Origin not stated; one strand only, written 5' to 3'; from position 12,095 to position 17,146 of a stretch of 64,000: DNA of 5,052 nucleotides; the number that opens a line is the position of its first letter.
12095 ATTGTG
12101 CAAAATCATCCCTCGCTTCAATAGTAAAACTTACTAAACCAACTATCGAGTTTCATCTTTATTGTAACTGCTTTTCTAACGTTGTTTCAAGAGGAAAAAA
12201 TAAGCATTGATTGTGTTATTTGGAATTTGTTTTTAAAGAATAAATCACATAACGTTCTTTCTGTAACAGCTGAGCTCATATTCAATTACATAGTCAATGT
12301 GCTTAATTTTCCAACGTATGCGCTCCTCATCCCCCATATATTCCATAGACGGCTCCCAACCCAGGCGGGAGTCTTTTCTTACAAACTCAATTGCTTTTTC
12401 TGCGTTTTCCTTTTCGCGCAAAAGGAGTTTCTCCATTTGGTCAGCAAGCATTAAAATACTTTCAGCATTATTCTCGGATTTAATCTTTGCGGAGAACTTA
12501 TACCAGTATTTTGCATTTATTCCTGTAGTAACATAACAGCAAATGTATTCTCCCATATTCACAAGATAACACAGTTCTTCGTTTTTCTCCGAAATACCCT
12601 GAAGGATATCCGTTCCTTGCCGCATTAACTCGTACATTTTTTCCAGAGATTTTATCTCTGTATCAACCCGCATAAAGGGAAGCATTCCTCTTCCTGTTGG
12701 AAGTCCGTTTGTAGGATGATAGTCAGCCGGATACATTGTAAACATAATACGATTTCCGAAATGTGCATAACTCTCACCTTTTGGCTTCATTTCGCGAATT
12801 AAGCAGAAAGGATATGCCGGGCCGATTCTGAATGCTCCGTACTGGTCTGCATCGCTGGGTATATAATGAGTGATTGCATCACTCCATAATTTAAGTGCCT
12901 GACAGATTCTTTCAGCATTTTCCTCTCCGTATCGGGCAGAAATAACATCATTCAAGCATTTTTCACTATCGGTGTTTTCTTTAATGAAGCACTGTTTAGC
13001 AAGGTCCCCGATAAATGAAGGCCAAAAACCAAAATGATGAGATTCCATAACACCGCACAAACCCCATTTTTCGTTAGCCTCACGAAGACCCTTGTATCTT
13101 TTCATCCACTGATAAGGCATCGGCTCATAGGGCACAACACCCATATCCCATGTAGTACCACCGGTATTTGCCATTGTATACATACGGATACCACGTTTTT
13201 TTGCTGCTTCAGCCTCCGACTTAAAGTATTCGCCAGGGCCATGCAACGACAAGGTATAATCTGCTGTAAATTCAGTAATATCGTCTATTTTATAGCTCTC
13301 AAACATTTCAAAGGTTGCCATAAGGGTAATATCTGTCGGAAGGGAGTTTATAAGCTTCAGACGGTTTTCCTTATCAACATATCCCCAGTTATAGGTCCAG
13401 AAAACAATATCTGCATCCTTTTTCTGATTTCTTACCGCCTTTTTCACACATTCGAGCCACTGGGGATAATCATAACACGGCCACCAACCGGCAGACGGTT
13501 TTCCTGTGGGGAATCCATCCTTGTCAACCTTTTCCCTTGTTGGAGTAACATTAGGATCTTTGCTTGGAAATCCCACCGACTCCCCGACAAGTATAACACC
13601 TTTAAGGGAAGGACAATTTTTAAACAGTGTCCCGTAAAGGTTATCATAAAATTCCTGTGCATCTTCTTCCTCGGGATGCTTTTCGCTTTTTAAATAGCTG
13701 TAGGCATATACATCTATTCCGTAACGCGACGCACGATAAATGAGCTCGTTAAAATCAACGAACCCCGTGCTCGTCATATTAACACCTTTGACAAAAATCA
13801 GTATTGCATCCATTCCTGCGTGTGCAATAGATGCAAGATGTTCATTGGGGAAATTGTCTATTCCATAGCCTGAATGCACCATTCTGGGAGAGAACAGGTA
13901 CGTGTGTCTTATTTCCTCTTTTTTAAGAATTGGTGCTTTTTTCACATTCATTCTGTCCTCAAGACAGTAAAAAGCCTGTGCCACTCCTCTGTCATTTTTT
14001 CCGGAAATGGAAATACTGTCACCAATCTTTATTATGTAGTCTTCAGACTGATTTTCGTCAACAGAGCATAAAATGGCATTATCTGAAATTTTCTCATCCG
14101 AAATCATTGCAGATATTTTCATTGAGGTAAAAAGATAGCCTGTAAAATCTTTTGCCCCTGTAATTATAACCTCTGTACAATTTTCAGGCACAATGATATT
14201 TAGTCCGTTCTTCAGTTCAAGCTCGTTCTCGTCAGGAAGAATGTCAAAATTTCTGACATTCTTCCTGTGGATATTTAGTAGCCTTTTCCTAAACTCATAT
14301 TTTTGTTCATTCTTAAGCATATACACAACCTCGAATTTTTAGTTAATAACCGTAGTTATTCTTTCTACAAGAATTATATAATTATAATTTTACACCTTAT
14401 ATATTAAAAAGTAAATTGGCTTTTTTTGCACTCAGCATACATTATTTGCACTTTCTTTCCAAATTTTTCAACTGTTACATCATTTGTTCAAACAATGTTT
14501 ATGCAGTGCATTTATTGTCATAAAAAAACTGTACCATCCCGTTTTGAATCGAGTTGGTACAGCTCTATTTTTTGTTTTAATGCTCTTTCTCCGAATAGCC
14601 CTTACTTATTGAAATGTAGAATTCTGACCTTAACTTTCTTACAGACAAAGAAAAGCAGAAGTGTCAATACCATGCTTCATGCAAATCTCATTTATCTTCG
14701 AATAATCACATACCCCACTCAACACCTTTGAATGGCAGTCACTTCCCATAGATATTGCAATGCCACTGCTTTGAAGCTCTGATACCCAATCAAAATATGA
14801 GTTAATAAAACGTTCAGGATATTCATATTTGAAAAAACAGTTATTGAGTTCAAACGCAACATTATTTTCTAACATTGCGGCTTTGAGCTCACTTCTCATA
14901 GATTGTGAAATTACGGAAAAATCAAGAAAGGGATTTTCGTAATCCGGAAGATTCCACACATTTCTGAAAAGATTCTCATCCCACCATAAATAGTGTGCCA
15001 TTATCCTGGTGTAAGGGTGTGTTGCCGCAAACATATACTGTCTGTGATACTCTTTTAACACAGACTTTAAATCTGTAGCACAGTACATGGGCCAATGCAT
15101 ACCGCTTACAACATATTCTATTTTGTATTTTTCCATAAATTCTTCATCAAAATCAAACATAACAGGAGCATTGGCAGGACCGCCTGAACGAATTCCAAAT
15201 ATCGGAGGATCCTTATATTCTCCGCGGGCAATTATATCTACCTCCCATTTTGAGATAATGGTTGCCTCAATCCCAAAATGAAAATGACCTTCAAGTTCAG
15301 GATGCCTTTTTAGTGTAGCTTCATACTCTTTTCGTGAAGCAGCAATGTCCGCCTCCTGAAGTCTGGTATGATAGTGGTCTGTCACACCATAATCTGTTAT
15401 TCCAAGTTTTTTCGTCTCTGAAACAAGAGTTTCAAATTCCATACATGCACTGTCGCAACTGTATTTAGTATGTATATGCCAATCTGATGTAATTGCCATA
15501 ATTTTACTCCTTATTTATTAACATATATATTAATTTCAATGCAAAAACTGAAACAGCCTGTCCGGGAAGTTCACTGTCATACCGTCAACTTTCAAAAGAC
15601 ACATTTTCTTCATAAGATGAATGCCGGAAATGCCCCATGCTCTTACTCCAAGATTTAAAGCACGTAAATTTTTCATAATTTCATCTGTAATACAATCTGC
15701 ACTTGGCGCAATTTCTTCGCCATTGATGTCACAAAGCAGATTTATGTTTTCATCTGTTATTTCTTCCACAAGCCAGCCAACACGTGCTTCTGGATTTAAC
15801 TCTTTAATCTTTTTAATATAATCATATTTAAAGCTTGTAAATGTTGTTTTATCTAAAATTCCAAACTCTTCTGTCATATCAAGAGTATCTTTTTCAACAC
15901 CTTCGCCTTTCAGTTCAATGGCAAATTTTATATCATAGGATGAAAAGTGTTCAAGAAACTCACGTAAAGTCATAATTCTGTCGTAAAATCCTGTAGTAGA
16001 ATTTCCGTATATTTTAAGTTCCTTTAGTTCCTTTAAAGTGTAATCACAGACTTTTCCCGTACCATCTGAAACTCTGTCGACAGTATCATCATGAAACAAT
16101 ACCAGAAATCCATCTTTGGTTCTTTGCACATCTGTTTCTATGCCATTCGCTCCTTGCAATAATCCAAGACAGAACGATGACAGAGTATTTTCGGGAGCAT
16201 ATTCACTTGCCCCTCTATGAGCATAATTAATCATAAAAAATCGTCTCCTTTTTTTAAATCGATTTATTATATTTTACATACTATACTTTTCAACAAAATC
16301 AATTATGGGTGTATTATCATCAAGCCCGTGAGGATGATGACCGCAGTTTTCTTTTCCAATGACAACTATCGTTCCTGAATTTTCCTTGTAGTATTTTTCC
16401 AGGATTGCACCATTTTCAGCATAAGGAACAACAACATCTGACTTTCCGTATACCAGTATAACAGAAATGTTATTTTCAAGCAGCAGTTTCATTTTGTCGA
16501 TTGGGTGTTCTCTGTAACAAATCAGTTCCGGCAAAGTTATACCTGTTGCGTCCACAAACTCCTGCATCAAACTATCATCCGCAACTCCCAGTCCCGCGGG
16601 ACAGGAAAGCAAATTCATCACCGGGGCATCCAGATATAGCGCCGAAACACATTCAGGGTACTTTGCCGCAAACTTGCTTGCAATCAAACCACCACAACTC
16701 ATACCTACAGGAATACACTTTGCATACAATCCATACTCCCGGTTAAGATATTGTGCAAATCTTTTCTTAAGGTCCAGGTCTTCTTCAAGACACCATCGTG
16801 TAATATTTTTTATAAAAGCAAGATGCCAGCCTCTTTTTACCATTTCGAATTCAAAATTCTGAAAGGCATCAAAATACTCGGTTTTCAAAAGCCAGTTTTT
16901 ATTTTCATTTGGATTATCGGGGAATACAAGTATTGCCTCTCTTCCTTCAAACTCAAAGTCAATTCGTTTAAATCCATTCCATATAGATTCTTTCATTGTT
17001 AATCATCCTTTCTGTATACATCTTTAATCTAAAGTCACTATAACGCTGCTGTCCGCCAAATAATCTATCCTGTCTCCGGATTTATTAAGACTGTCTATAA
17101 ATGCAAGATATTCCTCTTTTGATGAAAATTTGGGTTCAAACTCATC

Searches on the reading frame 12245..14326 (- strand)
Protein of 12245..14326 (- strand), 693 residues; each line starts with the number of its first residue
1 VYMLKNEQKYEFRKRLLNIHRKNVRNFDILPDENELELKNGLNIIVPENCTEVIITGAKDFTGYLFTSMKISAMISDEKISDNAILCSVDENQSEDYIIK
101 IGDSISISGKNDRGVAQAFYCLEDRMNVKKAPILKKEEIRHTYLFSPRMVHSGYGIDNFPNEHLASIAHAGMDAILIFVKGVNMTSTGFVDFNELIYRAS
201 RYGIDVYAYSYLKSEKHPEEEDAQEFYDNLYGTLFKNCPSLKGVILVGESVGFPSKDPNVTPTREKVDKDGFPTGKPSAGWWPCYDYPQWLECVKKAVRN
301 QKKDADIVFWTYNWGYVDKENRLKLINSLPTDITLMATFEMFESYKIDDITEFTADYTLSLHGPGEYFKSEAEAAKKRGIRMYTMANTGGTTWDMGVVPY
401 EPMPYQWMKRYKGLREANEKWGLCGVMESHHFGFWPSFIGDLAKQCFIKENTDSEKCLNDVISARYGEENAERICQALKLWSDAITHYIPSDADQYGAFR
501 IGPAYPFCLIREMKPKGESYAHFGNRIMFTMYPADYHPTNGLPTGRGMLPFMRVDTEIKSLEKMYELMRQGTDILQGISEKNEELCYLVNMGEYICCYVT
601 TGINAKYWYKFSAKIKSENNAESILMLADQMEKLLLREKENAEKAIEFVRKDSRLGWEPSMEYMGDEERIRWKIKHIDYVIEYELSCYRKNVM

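Call 5: search_protein_families(library=pfam, proteins=[window:12245-14326:-])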
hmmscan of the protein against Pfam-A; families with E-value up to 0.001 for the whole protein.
window:12245-14326:- (693 aa): 0 families

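Call 53: search_solved_structures(query=window:12245-14326:-, max_evalue=0.01)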
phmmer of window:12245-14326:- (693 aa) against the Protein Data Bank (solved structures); distinct sequences matched with E-value up to 0.01: 0.

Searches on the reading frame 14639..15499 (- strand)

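Call 5: search_protein_families(library=pfam, proteins=[window:14639-15499:-])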
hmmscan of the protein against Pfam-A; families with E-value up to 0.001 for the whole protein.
window:14639-15499:- (286 aa): 1 family
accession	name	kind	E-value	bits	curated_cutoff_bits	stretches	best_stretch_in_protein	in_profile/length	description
PF02811.25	PHP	-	2.6e-06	28.3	26.4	1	6-116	1-71/164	PHP domain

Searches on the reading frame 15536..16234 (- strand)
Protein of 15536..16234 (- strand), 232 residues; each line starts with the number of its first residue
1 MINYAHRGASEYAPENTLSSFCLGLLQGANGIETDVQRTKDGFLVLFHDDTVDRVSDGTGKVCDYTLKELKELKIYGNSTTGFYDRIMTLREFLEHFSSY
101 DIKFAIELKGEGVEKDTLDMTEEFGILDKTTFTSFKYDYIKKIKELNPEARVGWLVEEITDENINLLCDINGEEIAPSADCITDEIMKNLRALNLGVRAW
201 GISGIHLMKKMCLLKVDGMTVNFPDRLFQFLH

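Call 5: search_protein_families(library=pfam, proteins=[window:15536-16234:-])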
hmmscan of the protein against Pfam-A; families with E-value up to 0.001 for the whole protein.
window:15536-16234:- (232 aa): 1 family
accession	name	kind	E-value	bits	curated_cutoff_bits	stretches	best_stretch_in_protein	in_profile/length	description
PF03009.23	GDPD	-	4.7e-36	125.6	23.6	1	6-225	1-243/244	Glycerophosphoryl diester phosphodiesterase family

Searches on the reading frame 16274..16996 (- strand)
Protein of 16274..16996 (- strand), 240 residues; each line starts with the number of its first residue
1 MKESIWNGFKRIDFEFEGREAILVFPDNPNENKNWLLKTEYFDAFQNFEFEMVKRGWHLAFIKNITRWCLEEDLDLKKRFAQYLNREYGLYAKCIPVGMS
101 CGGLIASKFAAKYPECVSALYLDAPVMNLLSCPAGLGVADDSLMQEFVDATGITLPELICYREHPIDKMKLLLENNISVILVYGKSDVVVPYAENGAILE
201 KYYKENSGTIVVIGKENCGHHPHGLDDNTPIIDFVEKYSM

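Call 5: search_protein_families(library=pfam, proteins=[window:16274-16996:-])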
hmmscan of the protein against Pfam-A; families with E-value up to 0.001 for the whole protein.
window:16274-16996:- (240 aa): 2 families
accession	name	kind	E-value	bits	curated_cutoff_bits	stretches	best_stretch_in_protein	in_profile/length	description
PF00561.26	Abhydrolase_1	-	1.6e-05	25.2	25.8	1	91-131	68-104/245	alpha/beta hydrolase fold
PF12146.15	Hydrolase_4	-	1.7e-05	24.7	27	1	80-129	65-113/239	Serine aminopeptidase, S33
